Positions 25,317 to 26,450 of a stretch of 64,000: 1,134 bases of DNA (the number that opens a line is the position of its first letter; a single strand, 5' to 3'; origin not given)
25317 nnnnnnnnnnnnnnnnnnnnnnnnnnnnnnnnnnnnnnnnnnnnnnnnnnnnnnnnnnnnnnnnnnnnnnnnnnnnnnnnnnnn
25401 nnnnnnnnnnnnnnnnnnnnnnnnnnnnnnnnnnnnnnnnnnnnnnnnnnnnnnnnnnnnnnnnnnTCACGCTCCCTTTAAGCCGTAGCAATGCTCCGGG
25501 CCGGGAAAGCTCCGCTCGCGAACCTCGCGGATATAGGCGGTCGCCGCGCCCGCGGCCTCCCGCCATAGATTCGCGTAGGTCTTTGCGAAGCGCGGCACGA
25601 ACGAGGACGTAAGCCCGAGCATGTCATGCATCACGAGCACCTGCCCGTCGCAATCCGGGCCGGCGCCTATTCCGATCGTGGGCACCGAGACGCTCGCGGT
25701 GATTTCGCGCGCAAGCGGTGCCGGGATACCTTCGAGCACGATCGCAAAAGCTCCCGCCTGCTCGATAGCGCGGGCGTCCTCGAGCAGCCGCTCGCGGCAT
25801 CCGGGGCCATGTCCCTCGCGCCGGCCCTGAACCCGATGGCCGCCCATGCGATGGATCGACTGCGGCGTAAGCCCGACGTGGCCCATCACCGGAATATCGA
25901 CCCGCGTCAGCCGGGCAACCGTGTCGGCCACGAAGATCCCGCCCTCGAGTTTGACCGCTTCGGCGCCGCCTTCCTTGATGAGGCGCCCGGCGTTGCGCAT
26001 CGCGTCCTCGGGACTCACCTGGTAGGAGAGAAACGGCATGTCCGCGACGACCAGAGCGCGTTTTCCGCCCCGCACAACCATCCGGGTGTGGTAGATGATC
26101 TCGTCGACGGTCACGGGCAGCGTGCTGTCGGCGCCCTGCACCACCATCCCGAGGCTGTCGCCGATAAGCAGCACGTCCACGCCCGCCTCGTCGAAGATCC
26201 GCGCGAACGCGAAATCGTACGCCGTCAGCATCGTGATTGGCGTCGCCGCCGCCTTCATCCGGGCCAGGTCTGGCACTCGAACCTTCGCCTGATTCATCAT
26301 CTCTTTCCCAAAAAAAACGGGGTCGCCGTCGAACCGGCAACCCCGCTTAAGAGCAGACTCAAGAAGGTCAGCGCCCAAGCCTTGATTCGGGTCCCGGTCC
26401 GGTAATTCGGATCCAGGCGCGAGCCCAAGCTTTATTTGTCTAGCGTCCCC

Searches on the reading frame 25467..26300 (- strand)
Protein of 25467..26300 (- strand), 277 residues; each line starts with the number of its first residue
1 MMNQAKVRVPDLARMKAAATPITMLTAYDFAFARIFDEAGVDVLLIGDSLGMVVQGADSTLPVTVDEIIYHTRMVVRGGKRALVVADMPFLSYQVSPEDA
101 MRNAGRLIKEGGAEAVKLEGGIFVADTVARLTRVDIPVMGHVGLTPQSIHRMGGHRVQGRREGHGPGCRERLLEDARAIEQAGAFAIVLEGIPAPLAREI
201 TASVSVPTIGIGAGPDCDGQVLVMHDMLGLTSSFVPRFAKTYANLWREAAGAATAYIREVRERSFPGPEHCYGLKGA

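Call 6: search_protein_families(library=pfam, proteins=[window:25467-26300:-])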
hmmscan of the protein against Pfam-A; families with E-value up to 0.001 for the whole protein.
window:25467-26300:- (277 aa): 1 family
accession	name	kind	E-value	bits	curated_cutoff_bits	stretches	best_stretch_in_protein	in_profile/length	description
PF02548.21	Pantoate_transf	-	1.4e-115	385.6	28.7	1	6-267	1-258/259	Ketopantoate hydroxymethyltransferase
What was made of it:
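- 25467..26297 (-): panB (ketopantoate hydroxymethyltransferase); start probably the second ATG at 26297. Pfam PF02548, E=1.4e-115 (call 6).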

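Call 10: find_homologous_proteins(query=window:25467-26300:-)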
Query window:25467-26300:- (277 aa): 8000 proteins with E <= 0.001 among 8000 candidates; the best 120 are listed.
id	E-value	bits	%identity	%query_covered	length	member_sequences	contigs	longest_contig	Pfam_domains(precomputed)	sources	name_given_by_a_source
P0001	1.8e-163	560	91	100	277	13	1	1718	PF02548.22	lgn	-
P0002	2.9e-162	556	93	100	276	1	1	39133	PF02548.22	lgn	-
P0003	3.9e-162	556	90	100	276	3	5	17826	PF02548.22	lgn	-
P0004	9.0e-162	555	90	100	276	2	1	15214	PF02548.22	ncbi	-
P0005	1.1e-149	515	83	100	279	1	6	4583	PF02548.22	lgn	-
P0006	1.1e-149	515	82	100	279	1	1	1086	PF02548.22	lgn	-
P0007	2.5e-149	514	83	100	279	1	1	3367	PF02548.22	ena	-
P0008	3.6e-149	513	82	100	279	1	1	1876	PF02548.22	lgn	-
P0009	5.6e-149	513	82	100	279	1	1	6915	PF02548.22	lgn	-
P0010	1.3e-148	511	82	100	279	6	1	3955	PF02548.22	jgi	jgi:3-methyl-2-oxobutanoate hydroxymethyltransferase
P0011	1.7e-148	511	82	100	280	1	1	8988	PF02548.22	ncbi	-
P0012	6.3e-148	509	82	100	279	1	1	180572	PF02548.22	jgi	jgi:3-methyl-2-oxobutanoate hydroxymethyltransferase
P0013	1.4e-146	505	82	100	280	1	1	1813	PF02548.22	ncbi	-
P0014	1.8e-145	501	80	100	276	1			PF02548.22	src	-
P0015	2.7e-144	497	80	100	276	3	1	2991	PF02548.22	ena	-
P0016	3.3e-144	497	81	99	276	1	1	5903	PF02548.22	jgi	jgi:3-methyl-2-oxobutanoate hydroxymethyltransferase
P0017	4.3e-144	497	81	99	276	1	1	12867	PF02548.22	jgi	jgi:3-methyl-2-oxobutanoate hydroxymethyltransferase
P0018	5.7e-144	496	79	100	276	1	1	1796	PF02548.22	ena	-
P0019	6.3e-144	496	80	100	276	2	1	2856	PF02548.22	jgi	jgi:3-methyl-2-oxobutanoate hydroxymethyltransferase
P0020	6.3e-144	496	79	100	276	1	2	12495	PF02548.22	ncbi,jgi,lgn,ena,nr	ncbi:MAG TPA: 3-methyl-2-oxobutanoate hydroxymethyltransferase [Candidatus Binataceae bacterium]|nr:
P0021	6.4e-144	496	79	100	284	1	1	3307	PF02548.22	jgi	jgi:3-methyl-2-oxobutanoate hydroxymethyltransferase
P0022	6.4e-144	496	79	100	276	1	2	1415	PF02548.22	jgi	jgi:3-methyl-2-oxobutanoate hydroxymethyltransferase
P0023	6.5e-144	496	80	100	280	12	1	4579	PF02548.22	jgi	jgi:3-methyl-2-oxobutanoate hydroxymethyltransferase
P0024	6.8e-144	496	79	100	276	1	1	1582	PF02548.22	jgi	jgi:3-methyl-2-oxobutanoate hydroxymethyltransferase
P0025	7.0e-144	496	80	100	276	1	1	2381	PF02548.22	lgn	-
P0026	1.1e-143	495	80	100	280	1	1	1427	PF02548.22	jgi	jgi:3-methyl-2-oxobutanoate hydroxymethyltransferase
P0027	1.1e-143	495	80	100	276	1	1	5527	PF02548.22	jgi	jgi:3-methyl-2-oxobutanoate hydroxymethyltransferase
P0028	1.2e-143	495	79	100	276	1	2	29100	PF02548.22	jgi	jgi:3-methyl-2-oxobutanoate hydroxymethyltransferase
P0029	1.7e-143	495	79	100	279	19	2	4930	PF02548.22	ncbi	-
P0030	2.4e-143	494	79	99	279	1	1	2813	PF02548.22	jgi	jgi:3-methyl-2-oxobutanoate hydroxymethyltransferase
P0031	2.4e-143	494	80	100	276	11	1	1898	PF02548.22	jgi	jgi:3-methyl-2-oxobutanoate hydroxymethyltransferase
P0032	2.7e-143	494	80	99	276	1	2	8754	PF02548.22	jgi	jgi:3-methyl-2-oxobutanoate hydroxymethyltransferase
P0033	3.3e-143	494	79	99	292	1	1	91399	PF02548.22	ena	-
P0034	3.9e-143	494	81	98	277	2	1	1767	PF02548.22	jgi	jgi:3-methyl-2-oxobutanoate hydroxymethyltransferase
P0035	4.2e-143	493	84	95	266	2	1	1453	PF02548.22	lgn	-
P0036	4.6e-143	493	79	99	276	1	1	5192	PF02548.22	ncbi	-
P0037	4.7e-143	493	79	99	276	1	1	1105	PF02548.22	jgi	-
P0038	5.6e-143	493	79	100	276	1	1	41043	PF02548.22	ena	-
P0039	5.6e-143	493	79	99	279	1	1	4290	PF02548.22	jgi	jgi:3-methyl-2-oxobutanoate hydroxymethyltransferase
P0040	6.1e-143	493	79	99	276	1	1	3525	PF02548.22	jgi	-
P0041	6.4e-143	493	79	100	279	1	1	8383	PF02548.22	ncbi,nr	ncbi:MAG TPA: 3-methyl-2-oxobutanoate hydroxymethyltransferase [Candidatus Binataceae bacterium]|nr:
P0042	7.9e-143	493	79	99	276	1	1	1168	PF02548.22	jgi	-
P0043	8.5e-143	492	79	100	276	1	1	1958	PF02548.22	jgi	jgi:3-methyl-2-oxobutanoate hydroxymethyltransferase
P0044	8.9e-143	492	79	99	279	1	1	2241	PF02548.22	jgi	jgi:3-methyl-2-oxobutanoate hydroxymethyltransferase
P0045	9.4e-143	492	80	100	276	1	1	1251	PF02548.22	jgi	jgi:3-methyl-2-oxobutanoate hydroxymethyltransferase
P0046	9.8e-143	492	79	100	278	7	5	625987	PF02548.22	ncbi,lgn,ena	-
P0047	1.0e-142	492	79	99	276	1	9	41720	PF02548.22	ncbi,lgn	ncbi:MAG: 3-methyl-2-oxobutanoate hydroxymethyltransferase [Candidatus Binataceae bacterium]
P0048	1.0e-142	492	78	99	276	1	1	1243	PF02548.22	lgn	-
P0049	1.0e-142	492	79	99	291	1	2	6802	PF02548.22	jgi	jgi:3-methyl-2-oxobutanoate hydroxymethyltransferase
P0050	1.2e-142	492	79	99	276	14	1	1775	PF02548.22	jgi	jgi:3-methyl-2-oxobutanoate hydroxymethyltransferase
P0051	1.3e-142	492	78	100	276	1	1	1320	PF02548.22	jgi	jgi:3-methyl-2-oxobutanoate hydroxymethyltransferase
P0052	1.3e-142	492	79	100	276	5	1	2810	PF02548.22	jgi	jgi:3-methyl-2-oxobutanoate hydroxymethyltransferase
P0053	1.4e-142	492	80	100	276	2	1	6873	PF02548.22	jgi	jgi:3-methyl-2-oxobutanoate hydroxymethyltransferase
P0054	1.7e-142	491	79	99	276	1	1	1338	PF02548.22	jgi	-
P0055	1.9e-142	491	79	100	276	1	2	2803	PF02548.22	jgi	jgi:3-methyl-2-oxobutanoate hydroxymethyltransferase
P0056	2.0e-142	491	79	99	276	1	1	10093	PF02548.22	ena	-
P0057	2.0e-142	491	79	100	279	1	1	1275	PF02548.22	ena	-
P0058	2.1e-142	491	79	99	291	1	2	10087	PF02548.22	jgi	-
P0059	2.4e-142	491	79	100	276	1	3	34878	PF02548.22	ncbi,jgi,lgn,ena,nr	ncbi:MAG TPA: 3-methyl-2-oxobutanoate hydroxymethyltransferase [Candidatus Binataceae bacterium]|nr:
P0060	2.5e-142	491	79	100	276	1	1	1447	PF02548.22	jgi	jgi:3-methyl-2-oxobutanoate hydroxymethyltransferase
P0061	2.5e-142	491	79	99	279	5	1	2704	PF02548.22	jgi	-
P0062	2.6e-142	491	79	99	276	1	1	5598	PF02548.22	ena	-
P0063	2.7e-142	491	79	99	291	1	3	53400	PF02548.22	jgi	jgi:3-methyl-2-oxobutanoate hydroxymethyltransferase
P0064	3.2e-142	491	79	99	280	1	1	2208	PF02548.22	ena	-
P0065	4.4e-142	490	79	100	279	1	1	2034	PF02548.22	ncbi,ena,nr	ncbi:MAG TPA: 3-methyl-2-oxobutanoate hydroxymethyltransferase [Candidatus Binataceae bacterium]|nr:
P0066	5.6e-142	490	79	100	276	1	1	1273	PF02548.22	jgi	jgi:3-methyl-2-oxobutanoate hydroxymethyltransferase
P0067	6.0e-142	490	79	100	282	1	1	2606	PF02548.22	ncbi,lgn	-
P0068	6.0e-142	490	79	100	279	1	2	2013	PF02548.22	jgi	-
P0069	7.1e-142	489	80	100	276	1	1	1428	PF02548.22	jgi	jgi:3-methyl-2-oxobutanoate hydroxymethyltransferase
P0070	7.1e-142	489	78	100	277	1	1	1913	PF02548.22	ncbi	-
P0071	7.2e-142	489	77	100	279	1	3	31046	PF02548.22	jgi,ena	-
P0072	8.2e-142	489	79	99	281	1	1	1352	PF02548.22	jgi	jgi:3-methyl-2-oxobutanoate hydroxymethyltransferase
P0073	8.4e-142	489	80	99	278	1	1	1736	PF02548.22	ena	-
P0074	8.6e-142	489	78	99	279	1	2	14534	PF02548.22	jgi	jgi:3-methyl-2-oxobutanoate hydroxymethyltransferase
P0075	9.7e-142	489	79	100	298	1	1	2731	PF02548.22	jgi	jgi:3-methyl-2-oxobutanoate hydroxymethyltransferase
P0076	1.2e-141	489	79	100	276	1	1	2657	PF02548.22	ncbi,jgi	jgi:3-methyl-2-oxobutanoate hydroxymethyltransferase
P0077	1.3e-141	489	78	100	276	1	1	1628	PF02548.22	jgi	jgi:3-methyl-2-oxobutanoate hydroxymethyltransferase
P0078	1.3e-141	489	79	98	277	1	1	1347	PF02548.22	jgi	jgi:3-methyl-2-oxobutanoate hydroxymethyltransferase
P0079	1.3e-141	489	78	100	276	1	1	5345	PF02548.22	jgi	jgi:3-methyl-2-oxobutanoate hydroxymethyltransferase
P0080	1.4e-141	488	78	100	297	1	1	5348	PF02548.22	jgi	jgi:3-methyl-2-oxobutanoate hydroxymethyltransferase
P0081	1.5e-141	488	79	100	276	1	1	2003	PF02548.22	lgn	-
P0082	1.5e-141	488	79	99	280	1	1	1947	PF02548.22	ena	-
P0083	1.6e-141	488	78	100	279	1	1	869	PF02548.22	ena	-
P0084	1.8e-141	488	78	99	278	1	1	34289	PF02548.22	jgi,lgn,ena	-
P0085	1.9e-141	488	79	100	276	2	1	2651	PF02548.22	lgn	-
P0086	2.0e-141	488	79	100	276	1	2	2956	PF02548.22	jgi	jgi:3-methyl-2-oxobutanoate hydroxymethyltransferase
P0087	2.2e-141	488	80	99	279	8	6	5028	PF02548.22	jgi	jgi:3-methyl-2-oxobutanoate hydroxymethyltransferase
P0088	2.3e-141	488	79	99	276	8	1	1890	PF02548.22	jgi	-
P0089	2.4e-141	488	79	100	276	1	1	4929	PF02548.22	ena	-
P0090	2.6e-141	488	79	99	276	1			PF02548.22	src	-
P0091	2.6e-141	488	78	99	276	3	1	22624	PF02548.22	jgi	jgi:3-methyl-2-oxobutanoate hydroxymethyltransferase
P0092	2.6e-141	488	80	99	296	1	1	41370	PF02548.22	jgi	jgi:3-methyl-2-oxobutanoate hydroxymethyltransferase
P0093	2.7e-141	488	79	100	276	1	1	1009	PF02548.22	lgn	-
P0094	2.7e-141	487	79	100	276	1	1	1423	PF02548.22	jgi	jgi:3-methyl-2-oxobutanoate hydroxymethyltransferase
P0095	2.7e-141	487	79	99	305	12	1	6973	PF02548.22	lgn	-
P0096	2.8e-141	487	79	100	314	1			PF02548.22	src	-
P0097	3.0e-141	487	78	99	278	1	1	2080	PF02548.22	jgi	-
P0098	3.1e-141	487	79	100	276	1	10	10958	PF02548.22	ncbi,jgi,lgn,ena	jgi:3-methyl-2-oxobutanoate hydroxymethyltransferase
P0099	3.5e-141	487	79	100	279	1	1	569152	PF02548.22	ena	-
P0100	3.7e-141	487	79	100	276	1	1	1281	PF02548.22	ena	-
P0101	3.7e-141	487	79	100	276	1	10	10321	PF02548.22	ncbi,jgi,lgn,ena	jgi:3-methyl-2-oxobutanoate hydroxymethyltransferase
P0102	3.8e-141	487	79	98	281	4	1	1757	PF13714.13,PF02548.22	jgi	jgi:3-methyl-2-oxobutanoate hydroxymethyltransferase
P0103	4.0e-141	487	79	98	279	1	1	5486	PF02548.22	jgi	jgi:3-methyl-2-oxobutanoate hydroxymethyltransferase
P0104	4.7e-141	487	79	99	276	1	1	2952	PF02548.22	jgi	jgi:3-methyl-2-oxobutanoate hydroxymethyltransferase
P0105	5.0e-141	487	79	100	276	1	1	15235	PF02548.22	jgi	-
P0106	6.4e-141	486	79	98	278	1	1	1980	PF02548.22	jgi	jgi:3-methyl-2-oxobutanoate hydroxymethyltransferase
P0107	6.4e-141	486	79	99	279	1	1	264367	PF02548.22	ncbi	-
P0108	6.8e-141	486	79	98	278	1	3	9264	PF02548.22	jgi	jgi:3-methyl-2-oxobutanoate hydroxymethyltransferase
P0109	6.8e-141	486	76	99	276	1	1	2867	PF02548.22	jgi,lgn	jgi:3-methyl-2-oxobutanoate hydroxymethyltransferase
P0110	7.4e-141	486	79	100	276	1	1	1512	PF02548.22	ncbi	-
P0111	8.0e-141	486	78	100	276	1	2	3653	PF02548.22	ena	-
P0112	8.1e-141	486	78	99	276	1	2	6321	PF02548.22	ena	-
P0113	8.8e-141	486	78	100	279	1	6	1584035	PF02548.22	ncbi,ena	-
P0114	9.6e-141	486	78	100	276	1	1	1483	PF02548.22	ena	-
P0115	1.0e-140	486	78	100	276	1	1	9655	PF02548.22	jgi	jgi:3-methyl-2-oxobutanoate hydroxymethyltransferase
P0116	1.1e-140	485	78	100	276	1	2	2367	PF02548.22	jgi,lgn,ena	jgi:3-methyl-2-oxobutanoate hydroxymethyltransferase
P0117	1.2e-140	485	78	99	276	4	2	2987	PF02548.22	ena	-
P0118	1.2e-140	485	79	100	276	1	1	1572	PF02548.22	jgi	jgi:3-methyl-2-oxobutanoate hydroxymethyltransferase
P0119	1.2e-140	485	77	99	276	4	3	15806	PF02548.22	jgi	jgi:3-methyl-2-oxobutanoate hydroxymethyltransferase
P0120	1.2e-140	485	78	100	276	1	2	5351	PF02548.22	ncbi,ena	-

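Call 12: find_related_loci(query=window:25467-26300:-, collection=genome_contigs, flank=3000)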
Query window:25467-26300:- (277 aa) in genome_contigs; peptide patterns used: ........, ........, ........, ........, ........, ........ (x = any residue, [..] = any of these).
600 stretches matched a pattern (row limit reached: there are more); 590 encode a relative of the query (tblastn E <= 1e-3); the best 80 are kept; 80 distinct loci.
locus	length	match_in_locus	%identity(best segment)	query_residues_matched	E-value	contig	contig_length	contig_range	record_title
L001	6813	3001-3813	76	2-272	1e-132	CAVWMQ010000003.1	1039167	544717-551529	MAG: uncultured delta proteobacterium isolate MFD01248.bin.1.68 genome assembly, contig: contig_1630, whole genome shotg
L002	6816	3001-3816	76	2-273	2e-128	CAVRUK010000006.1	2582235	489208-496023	MAG: uncultured delta proteobacterium isolate MFD02248.bin.1.51 genome assembly, contig: contig_9513, whole genome shotg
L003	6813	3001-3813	77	2-272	2e-125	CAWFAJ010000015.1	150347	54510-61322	MAG: uncultured delta proteobacterium isolate MFD00991.bin.1.136 genome assembly, contig: contig_56744, whole genome sho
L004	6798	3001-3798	66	2-272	9e-112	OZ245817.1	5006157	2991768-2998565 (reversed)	MAG: Myxococcota bacterium isolate 0c50699c-d6b7-4b2e-8de7-4d50650ccec7 genome assembly, chromosome: 1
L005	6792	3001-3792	65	4-272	4e-108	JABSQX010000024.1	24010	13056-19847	MAG: Myxococcales bacterium isolate DT_71 DT-Myxococcota-3_scaffold_24, whole genome shotgun sequence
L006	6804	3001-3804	61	1-272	2e-106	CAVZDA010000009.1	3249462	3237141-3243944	MAG: uncultured delta proteobacterium isolate MFD00822.bin.2.186 genome assembly, contig: contig_47502, whole genome sho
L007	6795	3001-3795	66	3-272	3e-103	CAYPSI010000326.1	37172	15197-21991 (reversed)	MAG TPA_asm: uncultured Spirochaetales bacterium isolate binchicken_co165_279 genome assembly, contig: k141_944289, whol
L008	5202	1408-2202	61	4-272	8e-95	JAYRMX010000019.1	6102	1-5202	MAG: Myxococcota bacterium isolate XM2_XAASGE4bin.13 k141_64152, whole genome shotgun sequence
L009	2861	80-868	52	6-272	3e-95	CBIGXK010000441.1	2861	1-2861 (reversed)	MAG TPA_asm: uncultured bacterium isolate SRR17255078_metabat2_11 genome assembly, contig: ERZ27337264.15904, whole geno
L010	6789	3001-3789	52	6-272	4e-92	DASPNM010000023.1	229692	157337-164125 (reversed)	MAG TPA_asm: Chitinophagaceae bacterium isolate SMAG_U12121 k141_304477, whole genome shotgun sequence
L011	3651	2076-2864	52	6-272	4e-93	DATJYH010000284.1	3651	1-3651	MAG TPA_asm: Puia sp. isolate SMAG_U15147 k141_3089812, whole genome shotgun sequence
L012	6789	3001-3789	52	6-272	4e-92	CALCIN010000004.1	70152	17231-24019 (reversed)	MAG TPA_asm: uncultured Chitinophagaceae bacterium isolate SRR4028141_bin.93_CONCOCT_v1.1_MAG genome assembly, contig: E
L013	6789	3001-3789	52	6-272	6e-92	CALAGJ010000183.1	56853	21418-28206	MAG TPA_asm: uncultured Parafilimonas sp. isolate SRR6231171_bin.19_CONCOCT_v1.1_MAG genome assembly, contig: ERZ650309.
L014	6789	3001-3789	52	6-272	5e-92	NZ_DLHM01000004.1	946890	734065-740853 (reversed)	MAG: Flavihumibacter sp. UBA7668 UBA7668_contig_654, whole genome shotgun sequence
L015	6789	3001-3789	50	6-272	1e-91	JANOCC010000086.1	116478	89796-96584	MAG: Ferruginibacter sp. isolate VAR_17_metabat_6 VAR_17_k141_250405, whole genome shotgun sequence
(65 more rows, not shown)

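Call 16: find_related_loci(query=window:25467-26300:-, collection=metagenome_contigs, flank=1500)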
Query window:25467-26300:- (277 aa) in metagenome_contigs; peptide patterns used: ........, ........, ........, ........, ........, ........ (x = any residue, [..] = any of these).
600 stretches matched a pattern (row limit reached: there are more); 562 encode a relative of the query (tblastn E <= 1e-3); the best 80 are kept; 80 distinct loci.
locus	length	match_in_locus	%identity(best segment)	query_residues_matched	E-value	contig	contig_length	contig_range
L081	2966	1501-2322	78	2-275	1e-151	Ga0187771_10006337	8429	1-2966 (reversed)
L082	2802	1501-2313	79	2-272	2e-143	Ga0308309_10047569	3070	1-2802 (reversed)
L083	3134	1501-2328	76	2-277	2e-139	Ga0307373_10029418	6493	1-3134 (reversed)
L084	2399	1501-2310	78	3-272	2e-139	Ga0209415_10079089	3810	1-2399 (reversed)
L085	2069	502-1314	77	3-273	2e-144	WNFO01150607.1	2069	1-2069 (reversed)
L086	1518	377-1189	73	2-272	3e-146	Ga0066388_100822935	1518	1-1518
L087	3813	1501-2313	78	2-272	3e-133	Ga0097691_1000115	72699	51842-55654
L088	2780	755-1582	78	2-277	4e-139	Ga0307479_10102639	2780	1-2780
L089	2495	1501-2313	77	2-272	2e-135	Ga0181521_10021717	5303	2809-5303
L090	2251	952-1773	76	2-275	2e-137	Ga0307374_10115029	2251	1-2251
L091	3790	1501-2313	79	2-272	5e-131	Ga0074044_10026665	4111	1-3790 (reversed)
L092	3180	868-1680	79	2-272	2e-129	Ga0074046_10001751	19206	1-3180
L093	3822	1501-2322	75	2-275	3e-125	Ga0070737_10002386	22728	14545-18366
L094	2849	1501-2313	74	2-272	7e-127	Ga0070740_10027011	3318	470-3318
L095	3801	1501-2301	67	6-272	3e-117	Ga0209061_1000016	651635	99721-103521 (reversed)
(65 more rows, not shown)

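Call 49: find_encoding_contigs(protein=P0002, flank=1500, max_places=2)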
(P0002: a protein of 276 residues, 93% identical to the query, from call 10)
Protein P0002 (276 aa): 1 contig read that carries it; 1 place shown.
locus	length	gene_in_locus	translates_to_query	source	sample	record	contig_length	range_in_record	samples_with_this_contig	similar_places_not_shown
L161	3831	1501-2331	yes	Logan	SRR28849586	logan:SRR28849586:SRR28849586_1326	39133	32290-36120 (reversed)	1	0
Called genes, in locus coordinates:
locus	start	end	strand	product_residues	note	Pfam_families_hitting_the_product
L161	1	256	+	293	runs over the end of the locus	PF00753:Lactamase_B, PF19583:ODP (weak), PF23023:Anti-Pycsar_Apyc1 (faint), PF12706:Lactamase_B_2, PF17778:WHD_BLACT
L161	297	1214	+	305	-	PF13180:PDZ_2, PF17820:PDZ_6 (faint)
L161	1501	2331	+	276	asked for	PF02548:Pantoate_transf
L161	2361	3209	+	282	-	PF02569:Pantoate_ligase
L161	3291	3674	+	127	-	PF02261:Asp_decarbox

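Call 50: find_encoding_contigs(protein=P0003, flank=1500, max_places=2)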
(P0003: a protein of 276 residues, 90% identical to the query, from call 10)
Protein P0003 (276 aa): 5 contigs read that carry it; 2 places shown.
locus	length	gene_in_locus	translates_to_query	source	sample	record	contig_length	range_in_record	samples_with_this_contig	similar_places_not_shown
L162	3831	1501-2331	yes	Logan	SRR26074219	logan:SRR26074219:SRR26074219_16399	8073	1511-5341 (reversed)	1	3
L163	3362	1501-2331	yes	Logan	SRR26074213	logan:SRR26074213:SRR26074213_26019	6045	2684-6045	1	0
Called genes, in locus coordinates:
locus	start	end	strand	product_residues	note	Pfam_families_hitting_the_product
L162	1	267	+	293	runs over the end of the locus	PF23023:Anti-Pycsar_Apyc1 (weak), PF00753:Lactamase_B, PF19583:ODP, PF12706:Lactamase_B_2, PF17778:WHD_BLACT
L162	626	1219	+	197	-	PF13180:PDZ_2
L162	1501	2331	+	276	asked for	PF02548:Pantoate_transf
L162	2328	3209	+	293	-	PF02569:Pantoate_ligase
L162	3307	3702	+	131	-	PF02261:Asp_decarbox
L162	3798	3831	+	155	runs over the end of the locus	-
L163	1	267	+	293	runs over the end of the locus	PF23023:Anti-Pycsar_Apyc1 (weak), PF00753:Lactamase_B, PF19583:ODP, PF12706:Lactamase_B_2, PF17778:WHD_BLACT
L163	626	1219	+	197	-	PF13180:PDZ_2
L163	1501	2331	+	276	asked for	PF02548:Pantoate_transf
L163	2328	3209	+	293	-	PF02569:Pantoate_ligase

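Call 51: find_encoding_contigs(protein=P0004, flank=1500, max_places=2)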
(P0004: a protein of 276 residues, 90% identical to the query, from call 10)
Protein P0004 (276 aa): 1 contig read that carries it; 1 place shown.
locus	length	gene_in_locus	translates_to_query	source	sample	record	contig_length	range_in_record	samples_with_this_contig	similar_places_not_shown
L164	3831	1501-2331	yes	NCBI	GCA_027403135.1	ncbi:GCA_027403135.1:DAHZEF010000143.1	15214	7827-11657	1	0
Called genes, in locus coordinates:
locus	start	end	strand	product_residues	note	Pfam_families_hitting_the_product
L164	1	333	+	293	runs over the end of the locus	PF00753:Lactamase_B, PF19583:ODP, PF23023:Anti-Pycsar_Apyc1 (weak), PF17778:WHD_BLACT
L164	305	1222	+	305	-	PF13180:PDZ_2, PF17820:PDZ_6 (faint)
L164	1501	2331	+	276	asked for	PF02548:Pantoate_transf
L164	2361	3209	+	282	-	PF02569:Pantoate_ligase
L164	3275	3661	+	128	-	PF02261:Asp_decarbox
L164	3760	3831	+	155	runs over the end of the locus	-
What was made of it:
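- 25467..26297 (-): Relatives are 276 aa (calls 10, 49-51).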

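Call 52: find_encoding_contigs(protein=P0012, flank=1500, max_places=2)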
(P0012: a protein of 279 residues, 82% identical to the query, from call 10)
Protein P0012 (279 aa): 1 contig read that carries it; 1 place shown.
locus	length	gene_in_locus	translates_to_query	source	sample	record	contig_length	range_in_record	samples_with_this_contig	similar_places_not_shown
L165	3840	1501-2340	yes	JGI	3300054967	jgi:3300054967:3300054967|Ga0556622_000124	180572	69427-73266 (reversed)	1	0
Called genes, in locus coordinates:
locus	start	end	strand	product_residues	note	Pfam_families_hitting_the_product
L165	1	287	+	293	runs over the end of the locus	PF23023:Anti-Pycsar_Apyc1 (faint), PF00753:Lactamase_B, PF19583:ODP, PF12706:Lactamase_B_2 (weak), PF17778:WHD_BLACT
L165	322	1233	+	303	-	PF13180:PDZ_2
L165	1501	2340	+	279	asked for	PF02548:Pantoate_transf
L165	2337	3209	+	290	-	PF02569:Pantoate_ligase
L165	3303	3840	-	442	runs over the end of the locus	PF02310:B12-binding (weak), PF04055:Radical_SAM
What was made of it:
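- On pan RNA motif (RF01749): Same synteny in relatives (calls 49-52).
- No antiterminator-protein gene was seen next to the operon (calls 6, 49-52).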
